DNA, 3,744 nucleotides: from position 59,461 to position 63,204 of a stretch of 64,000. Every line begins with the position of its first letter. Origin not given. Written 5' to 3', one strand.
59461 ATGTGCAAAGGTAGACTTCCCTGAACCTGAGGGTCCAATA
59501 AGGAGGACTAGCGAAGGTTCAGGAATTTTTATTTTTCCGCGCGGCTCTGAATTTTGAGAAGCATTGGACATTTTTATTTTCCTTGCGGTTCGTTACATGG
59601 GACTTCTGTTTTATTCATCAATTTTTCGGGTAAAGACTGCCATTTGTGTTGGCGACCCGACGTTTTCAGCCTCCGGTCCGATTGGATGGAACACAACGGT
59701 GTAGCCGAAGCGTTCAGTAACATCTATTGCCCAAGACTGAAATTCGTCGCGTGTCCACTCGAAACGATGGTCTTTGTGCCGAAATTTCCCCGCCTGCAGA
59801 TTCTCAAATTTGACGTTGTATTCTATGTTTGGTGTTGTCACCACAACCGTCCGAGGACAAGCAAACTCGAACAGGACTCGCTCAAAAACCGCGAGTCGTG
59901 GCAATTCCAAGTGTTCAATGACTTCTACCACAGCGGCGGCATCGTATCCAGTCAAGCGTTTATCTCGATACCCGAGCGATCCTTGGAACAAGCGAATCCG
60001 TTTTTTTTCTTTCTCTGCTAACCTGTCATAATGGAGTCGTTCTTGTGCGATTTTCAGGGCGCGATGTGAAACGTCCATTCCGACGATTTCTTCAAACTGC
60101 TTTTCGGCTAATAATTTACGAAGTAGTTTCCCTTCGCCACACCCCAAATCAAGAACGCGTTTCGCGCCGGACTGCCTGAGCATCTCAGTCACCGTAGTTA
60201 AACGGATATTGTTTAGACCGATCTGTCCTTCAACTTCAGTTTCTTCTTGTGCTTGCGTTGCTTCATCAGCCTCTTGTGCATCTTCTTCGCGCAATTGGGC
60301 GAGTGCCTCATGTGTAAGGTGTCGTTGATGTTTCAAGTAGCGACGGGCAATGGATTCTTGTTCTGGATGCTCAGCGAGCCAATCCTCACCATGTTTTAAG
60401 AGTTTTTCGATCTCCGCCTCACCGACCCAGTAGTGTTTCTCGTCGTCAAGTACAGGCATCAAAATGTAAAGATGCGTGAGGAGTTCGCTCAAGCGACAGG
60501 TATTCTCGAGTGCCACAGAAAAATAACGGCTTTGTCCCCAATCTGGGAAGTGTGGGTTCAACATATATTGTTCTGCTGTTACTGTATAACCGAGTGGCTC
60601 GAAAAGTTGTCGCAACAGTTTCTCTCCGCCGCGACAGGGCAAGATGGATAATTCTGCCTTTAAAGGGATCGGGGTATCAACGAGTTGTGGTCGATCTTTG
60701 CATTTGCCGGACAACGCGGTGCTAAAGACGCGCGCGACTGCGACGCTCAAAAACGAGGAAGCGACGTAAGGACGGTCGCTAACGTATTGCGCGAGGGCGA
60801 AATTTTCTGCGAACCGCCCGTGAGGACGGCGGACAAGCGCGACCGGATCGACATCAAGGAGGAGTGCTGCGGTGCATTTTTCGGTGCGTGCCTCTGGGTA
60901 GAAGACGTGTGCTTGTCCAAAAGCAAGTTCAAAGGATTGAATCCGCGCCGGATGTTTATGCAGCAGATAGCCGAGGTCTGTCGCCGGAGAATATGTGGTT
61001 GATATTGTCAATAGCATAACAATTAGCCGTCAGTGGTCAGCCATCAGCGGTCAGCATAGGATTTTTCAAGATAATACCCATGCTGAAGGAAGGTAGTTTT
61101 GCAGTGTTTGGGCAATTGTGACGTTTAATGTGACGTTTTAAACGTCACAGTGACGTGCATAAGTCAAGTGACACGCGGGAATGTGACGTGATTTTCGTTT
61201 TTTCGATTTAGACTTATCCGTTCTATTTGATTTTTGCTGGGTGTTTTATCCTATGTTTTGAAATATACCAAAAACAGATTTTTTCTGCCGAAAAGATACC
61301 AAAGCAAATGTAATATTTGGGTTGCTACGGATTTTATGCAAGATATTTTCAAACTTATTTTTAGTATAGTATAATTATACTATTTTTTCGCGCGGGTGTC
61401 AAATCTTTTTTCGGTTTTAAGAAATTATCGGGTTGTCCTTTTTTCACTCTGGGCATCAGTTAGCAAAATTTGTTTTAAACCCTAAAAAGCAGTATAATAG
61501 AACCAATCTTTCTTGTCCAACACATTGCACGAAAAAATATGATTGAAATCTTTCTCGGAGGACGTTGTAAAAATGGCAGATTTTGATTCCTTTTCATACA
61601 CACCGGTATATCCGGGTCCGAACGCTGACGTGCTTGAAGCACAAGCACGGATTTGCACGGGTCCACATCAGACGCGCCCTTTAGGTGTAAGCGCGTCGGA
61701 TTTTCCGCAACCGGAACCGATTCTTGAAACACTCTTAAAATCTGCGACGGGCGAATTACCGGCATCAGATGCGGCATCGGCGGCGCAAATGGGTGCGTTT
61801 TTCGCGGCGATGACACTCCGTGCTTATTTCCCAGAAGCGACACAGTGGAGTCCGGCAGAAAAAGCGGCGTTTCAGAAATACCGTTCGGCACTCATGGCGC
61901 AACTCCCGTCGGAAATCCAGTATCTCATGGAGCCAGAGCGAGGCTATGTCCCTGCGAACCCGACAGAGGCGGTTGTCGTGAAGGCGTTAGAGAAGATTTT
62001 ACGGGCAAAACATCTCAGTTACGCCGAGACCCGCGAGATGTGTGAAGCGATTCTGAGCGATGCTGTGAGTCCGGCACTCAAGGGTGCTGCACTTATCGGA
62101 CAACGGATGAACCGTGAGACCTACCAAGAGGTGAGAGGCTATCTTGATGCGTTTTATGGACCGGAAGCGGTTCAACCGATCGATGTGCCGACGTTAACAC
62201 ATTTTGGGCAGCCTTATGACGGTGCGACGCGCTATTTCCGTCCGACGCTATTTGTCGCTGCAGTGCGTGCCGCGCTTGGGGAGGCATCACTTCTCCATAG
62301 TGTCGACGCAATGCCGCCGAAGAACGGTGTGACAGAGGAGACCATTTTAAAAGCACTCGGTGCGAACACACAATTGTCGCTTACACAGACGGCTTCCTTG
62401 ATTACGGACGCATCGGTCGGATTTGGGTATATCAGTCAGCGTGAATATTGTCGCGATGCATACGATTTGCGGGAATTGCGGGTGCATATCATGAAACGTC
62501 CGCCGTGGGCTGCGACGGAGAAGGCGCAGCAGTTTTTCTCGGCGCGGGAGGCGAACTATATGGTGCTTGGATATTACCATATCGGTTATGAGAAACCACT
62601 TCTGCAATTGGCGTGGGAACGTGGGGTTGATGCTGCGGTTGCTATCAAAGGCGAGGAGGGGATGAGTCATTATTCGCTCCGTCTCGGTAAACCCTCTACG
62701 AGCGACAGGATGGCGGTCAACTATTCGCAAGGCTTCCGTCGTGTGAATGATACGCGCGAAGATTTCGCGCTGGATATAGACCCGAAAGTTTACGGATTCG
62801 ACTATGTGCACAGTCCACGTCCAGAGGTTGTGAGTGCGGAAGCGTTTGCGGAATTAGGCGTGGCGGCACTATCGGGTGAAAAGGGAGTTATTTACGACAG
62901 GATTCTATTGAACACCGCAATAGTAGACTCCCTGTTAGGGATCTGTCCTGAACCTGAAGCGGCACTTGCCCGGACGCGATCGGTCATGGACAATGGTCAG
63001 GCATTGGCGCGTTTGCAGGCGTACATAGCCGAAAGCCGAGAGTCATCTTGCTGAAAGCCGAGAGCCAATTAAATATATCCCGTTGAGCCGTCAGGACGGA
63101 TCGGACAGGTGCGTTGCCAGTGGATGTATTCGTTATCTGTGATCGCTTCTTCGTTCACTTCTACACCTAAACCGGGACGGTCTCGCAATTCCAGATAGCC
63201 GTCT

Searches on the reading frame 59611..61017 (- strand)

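Call 28: search_protein_families(library=pfam, proteins=[window:59611-61017:-], max_evalue=0.001)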
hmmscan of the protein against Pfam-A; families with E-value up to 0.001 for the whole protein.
window:59611-61017:- (468 aa): 11 families
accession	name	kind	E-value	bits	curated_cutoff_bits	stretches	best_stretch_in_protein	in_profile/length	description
PF12623.12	Hen1_L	-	2.2e-116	387.5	23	1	1-242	1-241/242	RNA repair, ligase-Pnkp-associating, region of Hen1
PF08242.18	Methyltransf_12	-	7.2e-12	46.3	30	1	289-380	1-87/98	Methyltransferase domain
PF13489.12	Methyltransf_23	-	1.2e-11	45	27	1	282-441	20-161/164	Methyltransferase domain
PF13649.12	Methyltransf_25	-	1.4e-09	38.9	27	1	288-378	1-86/97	Methyltransferase domain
PF13847.12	Methyltransf_31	-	1.3e-07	31.9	27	1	284-328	3-48/145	Methyltransferase domain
PF08241.18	Methyltransf_11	-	3.6e-07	31.2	21.2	1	289-377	1-80/95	Methyltransferase domain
PF05175.20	MTS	-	8.7e-07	29.2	23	1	278-334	25-81/170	Methyltransferase small domain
PF02353.26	CMAS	-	5.8e-06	26.3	27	1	276-384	54-154/273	Mycolic acid cyclopropane synthetase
PF12847.13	Methyltransf_18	-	2.8e-05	24.6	27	1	272-337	4-67/151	Methyltransferase domain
PF07021.18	MetW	-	0.00014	22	21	1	275-318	6-46/193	Methionine biosynthesis protein MetW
PF03291.22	mRNA_G-N7_MeTrfase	-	0.00016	21.3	26.6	1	281-345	54-118/315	mRNA (guanine-N(7))-methyltransferase domain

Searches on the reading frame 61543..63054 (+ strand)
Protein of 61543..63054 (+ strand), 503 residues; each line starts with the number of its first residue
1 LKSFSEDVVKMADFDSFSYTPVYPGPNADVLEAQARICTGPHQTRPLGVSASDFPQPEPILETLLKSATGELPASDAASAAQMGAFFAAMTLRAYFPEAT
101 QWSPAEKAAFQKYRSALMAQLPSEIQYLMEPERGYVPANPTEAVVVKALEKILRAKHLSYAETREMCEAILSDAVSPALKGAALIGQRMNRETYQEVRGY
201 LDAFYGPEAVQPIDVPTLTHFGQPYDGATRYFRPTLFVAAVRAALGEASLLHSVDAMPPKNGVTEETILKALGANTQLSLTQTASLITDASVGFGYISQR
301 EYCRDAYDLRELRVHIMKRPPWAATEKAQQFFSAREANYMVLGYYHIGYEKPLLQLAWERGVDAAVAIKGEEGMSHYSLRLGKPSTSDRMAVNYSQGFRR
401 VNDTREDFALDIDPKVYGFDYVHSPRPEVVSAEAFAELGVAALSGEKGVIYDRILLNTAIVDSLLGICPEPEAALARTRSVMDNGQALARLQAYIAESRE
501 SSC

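Call 28: search_protein_families(library=pfam, proteins=[window:61543-63054:+], max_evalue=0.001)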
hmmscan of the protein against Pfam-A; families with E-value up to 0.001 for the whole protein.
window:61543-63054:+ (503 aa): 1 family
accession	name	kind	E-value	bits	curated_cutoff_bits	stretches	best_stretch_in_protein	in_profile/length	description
PF02885.22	Glycos_trans_3N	-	3e-11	43.4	26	1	147-203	2-58/63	Glycosyl transferase family, helical bundle domain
